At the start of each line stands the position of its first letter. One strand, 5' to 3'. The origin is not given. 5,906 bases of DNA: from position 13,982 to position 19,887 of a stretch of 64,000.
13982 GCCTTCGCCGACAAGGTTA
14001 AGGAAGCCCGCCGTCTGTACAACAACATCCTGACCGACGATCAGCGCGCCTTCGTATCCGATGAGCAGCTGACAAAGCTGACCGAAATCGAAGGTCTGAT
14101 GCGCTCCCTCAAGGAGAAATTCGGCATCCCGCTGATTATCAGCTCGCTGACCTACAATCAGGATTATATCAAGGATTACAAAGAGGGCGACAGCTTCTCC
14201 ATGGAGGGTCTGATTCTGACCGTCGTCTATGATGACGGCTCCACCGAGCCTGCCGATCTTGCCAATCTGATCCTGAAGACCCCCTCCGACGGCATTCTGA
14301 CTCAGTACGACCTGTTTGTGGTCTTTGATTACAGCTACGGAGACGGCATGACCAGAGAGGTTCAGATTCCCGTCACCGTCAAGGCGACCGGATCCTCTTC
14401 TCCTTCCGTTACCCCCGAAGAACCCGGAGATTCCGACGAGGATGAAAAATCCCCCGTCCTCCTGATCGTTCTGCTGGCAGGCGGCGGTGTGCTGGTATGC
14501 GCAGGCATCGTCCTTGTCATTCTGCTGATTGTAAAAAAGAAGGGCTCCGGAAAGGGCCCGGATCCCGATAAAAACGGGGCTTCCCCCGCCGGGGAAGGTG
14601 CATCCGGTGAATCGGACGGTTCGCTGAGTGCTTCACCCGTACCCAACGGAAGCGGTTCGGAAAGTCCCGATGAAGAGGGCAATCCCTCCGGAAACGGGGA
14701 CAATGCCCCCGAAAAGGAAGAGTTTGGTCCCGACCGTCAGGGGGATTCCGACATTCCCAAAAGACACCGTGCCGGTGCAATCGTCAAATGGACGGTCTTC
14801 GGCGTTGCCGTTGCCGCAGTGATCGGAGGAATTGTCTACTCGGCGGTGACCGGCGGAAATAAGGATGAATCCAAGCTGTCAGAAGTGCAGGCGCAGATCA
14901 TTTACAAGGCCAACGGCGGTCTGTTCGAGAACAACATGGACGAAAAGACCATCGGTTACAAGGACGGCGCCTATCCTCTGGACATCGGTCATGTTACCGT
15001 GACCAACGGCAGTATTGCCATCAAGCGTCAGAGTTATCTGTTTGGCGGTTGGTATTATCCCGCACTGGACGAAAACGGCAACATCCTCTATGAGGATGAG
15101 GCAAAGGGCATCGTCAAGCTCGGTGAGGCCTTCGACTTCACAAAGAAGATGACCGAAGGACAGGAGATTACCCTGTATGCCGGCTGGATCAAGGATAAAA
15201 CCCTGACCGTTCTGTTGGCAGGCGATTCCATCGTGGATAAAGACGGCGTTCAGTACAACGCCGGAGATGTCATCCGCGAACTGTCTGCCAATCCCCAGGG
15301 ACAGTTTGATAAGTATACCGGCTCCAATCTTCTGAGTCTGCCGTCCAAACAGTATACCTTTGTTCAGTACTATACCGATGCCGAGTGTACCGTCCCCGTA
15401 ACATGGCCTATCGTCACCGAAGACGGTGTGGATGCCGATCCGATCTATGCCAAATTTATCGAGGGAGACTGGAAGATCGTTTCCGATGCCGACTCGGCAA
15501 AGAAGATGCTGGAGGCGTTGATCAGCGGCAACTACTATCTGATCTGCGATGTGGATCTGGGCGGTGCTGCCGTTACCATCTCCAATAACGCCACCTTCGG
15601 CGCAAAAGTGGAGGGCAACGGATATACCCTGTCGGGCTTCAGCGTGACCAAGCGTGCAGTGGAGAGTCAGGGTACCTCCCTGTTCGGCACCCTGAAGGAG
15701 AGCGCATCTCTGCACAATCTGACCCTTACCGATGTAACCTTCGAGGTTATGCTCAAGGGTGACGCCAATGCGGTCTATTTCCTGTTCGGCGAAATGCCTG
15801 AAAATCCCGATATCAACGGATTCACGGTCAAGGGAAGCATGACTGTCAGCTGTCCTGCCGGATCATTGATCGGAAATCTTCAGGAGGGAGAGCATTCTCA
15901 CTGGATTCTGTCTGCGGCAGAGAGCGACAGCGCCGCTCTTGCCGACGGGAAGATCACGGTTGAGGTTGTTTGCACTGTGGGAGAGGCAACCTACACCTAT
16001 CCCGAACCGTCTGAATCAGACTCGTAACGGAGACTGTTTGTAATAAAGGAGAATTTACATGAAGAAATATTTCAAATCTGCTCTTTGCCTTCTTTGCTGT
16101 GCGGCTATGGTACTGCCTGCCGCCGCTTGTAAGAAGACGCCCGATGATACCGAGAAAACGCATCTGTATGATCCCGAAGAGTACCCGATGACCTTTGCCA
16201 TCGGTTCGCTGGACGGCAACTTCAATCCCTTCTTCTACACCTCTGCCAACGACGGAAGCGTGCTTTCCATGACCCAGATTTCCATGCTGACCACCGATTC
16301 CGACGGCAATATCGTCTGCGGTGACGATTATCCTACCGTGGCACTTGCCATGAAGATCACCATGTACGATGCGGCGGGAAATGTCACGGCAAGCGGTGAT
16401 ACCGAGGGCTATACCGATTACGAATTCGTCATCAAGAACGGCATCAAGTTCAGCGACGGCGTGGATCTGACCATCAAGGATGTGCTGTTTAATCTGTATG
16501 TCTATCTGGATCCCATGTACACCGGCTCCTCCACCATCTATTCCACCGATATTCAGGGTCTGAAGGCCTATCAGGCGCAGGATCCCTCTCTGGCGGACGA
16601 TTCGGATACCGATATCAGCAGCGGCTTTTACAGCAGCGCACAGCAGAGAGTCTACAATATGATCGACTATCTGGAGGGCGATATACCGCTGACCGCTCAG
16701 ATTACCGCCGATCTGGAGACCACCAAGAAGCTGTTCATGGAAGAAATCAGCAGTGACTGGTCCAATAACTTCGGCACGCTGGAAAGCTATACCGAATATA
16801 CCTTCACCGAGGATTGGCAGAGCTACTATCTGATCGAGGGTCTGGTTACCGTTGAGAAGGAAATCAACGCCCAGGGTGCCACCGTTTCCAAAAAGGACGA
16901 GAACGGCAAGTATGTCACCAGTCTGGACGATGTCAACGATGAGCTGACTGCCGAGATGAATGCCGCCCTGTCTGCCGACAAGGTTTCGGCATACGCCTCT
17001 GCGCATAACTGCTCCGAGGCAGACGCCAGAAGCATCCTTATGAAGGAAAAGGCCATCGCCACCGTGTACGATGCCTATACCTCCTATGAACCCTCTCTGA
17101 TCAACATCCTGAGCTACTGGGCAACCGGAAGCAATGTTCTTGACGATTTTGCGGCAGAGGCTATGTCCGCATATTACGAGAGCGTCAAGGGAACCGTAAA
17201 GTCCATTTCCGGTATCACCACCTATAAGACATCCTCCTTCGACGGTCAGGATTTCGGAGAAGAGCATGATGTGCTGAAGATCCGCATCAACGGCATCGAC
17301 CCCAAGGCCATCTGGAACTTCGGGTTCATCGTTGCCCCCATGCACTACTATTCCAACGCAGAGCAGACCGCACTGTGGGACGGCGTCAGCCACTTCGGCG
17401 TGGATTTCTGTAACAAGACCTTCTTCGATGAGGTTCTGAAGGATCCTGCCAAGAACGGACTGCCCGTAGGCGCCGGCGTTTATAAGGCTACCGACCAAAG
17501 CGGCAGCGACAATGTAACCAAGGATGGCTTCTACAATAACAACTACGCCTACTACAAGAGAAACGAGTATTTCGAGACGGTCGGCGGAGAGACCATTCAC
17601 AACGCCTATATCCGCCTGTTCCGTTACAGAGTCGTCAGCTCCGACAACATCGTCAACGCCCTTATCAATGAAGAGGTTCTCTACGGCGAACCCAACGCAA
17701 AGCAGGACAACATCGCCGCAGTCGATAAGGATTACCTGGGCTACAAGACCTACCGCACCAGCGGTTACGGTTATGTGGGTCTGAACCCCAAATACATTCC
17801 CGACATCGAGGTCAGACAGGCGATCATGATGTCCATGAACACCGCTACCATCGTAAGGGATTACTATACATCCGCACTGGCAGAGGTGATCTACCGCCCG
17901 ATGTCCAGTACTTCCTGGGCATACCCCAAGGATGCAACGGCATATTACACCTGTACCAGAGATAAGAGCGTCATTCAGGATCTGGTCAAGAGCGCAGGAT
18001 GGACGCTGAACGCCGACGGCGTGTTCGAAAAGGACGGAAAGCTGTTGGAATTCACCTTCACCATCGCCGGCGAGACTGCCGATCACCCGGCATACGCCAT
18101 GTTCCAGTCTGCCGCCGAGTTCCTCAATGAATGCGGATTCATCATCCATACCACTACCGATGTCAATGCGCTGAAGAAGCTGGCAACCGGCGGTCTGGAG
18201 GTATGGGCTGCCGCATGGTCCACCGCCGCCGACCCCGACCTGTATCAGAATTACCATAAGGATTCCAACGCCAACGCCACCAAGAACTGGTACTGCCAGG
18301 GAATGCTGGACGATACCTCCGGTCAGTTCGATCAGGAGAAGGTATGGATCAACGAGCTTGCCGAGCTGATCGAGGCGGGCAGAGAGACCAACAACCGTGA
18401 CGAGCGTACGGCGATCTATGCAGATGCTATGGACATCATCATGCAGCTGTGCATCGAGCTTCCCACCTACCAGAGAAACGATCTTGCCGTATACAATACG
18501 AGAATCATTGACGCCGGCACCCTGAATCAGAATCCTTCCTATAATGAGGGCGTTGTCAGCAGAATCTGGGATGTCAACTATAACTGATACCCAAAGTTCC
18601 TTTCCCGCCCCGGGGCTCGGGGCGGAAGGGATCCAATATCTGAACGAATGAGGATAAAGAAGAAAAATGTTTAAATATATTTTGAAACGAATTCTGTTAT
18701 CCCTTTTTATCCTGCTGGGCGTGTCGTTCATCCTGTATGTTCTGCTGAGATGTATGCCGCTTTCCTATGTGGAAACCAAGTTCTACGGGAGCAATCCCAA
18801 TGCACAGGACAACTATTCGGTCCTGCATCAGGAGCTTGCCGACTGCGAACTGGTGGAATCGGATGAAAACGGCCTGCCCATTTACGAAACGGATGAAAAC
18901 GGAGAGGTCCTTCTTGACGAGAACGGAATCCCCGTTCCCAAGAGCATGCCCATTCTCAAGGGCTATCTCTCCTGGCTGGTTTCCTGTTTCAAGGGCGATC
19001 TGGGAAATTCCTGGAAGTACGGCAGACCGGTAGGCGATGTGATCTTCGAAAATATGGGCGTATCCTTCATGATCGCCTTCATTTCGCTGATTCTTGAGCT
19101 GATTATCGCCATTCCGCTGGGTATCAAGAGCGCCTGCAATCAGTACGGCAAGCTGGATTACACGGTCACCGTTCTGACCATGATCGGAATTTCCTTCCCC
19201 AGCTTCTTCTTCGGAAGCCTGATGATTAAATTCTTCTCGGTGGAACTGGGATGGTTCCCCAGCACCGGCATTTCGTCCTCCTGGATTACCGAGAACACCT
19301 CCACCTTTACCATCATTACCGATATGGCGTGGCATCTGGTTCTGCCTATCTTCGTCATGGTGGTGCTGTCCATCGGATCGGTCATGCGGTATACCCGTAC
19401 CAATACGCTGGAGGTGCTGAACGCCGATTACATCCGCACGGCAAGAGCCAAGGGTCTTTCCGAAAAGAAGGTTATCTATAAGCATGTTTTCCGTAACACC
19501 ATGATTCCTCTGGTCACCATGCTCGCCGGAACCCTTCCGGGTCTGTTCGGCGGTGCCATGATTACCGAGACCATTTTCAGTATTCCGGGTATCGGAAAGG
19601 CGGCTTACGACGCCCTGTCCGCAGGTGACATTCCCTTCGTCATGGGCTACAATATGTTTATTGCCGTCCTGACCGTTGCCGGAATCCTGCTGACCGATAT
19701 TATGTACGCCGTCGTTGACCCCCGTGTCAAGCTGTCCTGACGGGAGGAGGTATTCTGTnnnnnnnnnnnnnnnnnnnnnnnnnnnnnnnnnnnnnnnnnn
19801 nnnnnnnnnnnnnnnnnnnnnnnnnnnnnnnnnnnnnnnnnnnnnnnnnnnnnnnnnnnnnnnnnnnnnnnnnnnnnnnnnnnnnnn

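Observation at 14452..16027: Giant S8 protease continues past its own tail-anchor: TM hairpin plus a second ~380-aa ectodomain (probable gene fusion)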

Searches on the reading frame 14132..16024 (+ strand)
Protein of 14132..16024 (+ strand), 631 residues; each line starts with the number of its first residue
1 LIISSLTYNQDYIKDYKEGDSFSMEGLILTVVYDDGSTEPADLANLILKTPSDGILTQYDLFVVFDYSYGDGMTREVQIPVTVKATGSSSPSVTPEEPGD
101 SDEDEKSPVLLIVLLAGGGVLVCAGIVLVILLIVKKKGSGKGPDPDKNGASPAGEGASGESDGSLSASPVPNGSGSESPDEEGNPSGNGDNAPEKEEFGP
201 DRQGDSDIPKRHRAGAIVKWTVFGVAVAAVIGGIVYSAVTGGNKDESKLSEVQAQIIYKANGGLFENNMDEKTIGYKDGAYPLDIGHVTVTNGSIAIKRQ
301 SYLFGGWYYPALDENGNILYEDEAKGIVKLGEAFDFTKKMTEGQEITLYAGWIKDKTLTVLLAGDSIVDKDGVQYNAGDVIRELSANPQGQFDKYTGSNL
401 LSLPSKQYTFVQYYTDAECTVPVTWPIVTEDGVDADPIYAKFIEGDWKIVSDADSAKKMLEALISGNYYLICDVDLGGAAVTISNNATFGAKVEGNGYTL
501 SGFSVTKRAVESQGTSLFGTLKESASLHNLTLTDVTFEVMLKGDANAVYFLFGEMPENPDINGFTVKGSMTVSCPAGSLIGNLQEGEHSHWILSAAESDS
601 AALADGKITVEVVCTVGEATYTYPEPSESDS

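Call 6: search_protein_families(library=pfam, proteins=[window:14450-16024:+], max_evalue=0.01)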
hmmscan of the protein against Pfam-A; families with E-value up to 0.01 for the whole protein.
window:14450-16024:+ (525 aa): 1 family
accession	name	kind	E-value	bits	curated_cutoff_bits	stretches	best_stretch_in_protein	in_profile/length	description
PF09479.16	Flg_new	-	0.0032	18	27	0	300-318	31-49/65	Listeria-Bacteroides repeat domain (List_Bact_rpt)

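Call 7: search_protein_families(library=ncbifam, proteins=[window:14450-16024:+], max_evalue=0.01)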
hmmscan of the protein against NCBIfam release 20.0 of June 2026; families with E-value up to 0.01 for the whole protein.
window:14450-16024:+ (525 aa): 0 families

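Call 13: find_homologous_proteins(query=window:14132-16024:+)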
Query seq(631 aa) (631 aa): 9 proteins with E <= 0.001 among 8000 candidates.
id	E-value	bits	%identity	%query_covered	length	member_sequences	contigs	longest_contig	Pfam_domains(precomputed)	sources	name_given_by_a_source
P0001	8.0e-109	383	48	66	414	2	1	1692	-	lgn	-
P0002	3.6e-104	368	44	66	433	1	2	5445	-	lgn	-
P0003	2.3e-43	167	33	57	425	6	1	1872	-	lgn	-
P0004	2.3e-40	157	31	52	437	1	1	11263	-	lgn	-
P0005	7.6e-20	89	34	39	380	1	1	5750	PF09479.17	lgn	-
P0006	1.4e-19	88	26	55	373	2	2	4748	PF09479.17,PF20585.5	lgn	-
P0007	6.4e-19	86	33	45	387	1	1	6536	PF09479.17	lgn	-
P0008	7.7e-15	73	23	60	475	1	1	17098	-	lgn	-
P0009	4.1e-5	40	24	58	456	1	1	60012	-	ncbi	-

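Call 15: find_encoding_contigs(protein=P0002, flank=10000)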
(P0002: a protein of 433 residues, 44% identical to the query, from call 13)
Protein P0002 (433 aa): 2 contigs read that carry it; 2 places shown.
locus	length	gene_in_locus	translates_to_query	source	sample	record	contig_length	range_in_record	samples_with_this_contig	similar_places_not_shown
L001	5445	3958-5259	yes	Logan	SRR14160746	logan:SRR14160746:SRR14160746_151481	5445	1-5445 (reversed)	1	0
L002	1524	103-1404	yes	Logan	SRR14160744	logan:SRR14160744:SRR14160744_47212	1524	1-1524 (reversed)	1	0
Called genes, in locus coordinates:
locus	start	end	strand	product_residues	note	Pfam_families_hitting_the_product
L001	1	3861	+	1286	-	?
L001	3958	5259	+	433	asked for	-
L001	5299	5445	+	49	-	?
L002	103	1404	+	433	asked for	-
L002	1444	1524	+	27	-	?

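Call 16: find_encoding_contigs(protein=P0001, flank=10000)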
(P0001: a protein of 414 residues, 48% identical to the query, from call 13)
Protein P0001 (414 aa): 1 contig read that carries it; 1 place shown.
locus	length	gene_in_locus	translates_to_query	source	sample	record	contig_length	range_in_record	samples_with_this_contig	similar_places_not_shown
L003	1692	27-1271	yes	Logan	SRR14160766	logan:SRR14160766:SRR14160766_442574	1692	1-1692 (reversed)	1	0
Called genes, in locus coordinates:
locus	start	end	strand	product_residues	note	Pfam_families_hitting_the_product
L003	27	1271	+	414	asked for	-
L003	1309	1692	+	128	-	?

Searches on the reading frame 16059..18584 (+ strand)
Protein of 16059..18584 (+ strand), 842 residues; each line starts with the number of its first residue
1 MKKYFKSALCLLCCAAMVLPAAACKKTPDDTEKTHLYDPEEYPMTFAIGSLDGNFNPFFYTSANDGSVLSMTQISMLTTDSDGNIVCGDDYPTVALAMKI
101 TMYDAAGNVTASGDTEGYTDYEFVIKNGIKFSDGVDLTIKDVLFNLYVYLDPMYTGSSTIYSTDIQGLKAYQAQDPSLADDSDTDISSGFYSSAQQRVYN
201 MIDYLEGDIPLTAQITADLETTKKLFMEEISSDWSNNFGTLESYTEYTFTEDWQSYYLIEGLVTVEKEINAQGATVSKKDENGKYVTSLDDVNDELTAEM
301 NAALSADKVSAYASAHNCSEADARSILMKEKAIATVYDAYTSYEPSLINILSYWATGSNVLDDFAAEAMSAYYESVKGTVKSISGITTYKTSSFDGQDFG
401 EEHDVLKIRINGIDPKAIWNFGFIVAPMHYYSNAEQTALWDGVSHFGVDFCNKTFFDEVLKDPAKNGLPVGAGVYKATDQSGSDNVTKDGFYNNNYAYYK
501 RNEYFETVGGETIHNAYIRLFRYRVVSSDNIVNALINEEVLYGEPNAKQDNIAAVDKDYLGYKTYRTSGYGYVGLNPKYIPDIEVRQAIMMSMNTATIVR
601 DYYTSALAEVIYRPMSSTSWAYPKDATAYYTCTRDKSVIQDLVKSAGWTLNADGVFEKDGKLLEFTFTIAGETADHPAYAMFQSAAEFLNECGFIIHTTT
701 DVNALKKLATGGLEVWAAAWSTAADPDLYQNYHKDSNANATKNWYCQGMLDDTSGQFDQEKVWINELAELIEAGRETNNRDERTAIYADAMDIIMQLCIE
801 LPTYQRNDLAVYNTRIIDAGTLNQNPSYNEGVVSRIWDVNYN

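Call 25: search_protein_families(library=pfam, proteins=[window:16059-18584:+], max_evalue=0.001)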
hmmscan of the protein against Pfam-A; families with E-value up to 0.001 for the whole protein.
window:16059-18584:+ (842 aa): 1 family
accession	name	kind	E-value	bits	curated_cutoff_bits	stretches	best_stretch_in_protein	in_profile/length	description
PF00496.27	SBP_bac_5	-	2.2e-26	93.3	32.4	2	461-738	107-364/368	Bacterial extracellular solute-binding proteins, family 5 Middle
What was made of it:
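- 16059..18587 (+): Large (842-aa) family-5 solute-binding lipoprotein, 31 nt downstream. It is the invariant neighbour of ectodomain-2 genes. Pfam SBP_bac_5 (call 25).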

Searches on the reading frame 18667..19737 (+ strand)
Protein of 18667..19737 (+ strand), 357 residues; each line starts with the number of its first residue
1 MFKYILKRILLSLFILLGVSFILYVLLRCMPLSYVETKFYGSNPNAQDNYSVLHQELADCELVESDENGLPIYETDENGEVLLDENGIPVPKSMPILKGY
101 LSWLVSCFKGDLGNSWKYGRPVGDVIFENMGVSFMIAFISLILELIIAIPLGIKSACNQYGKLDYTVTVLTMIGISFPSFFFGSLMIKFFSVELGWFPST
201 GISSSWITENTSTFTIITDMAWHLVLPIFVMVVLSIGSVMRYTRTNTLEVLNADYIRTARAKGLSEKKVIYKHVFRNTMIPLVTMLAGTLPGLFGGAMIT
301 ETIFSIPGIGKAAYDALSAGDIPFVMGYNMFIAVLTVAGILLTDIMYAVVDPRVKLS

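Call 25: search_protein_families(library=pfam, proteins=[window:18667-19737:+], max_evalue=0.001)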
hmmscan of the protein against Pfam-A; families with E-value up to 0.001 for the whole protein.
window:18667-19737:+ (357 aa): 1 family
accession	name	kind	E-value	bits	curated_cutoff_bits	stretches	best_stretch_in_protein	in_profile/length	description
PF00528.27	BPD_transp_1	-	2.4e-36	125.6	26.4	1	148-355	1-183/184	Binding-protein-dependent transport system inner membrane component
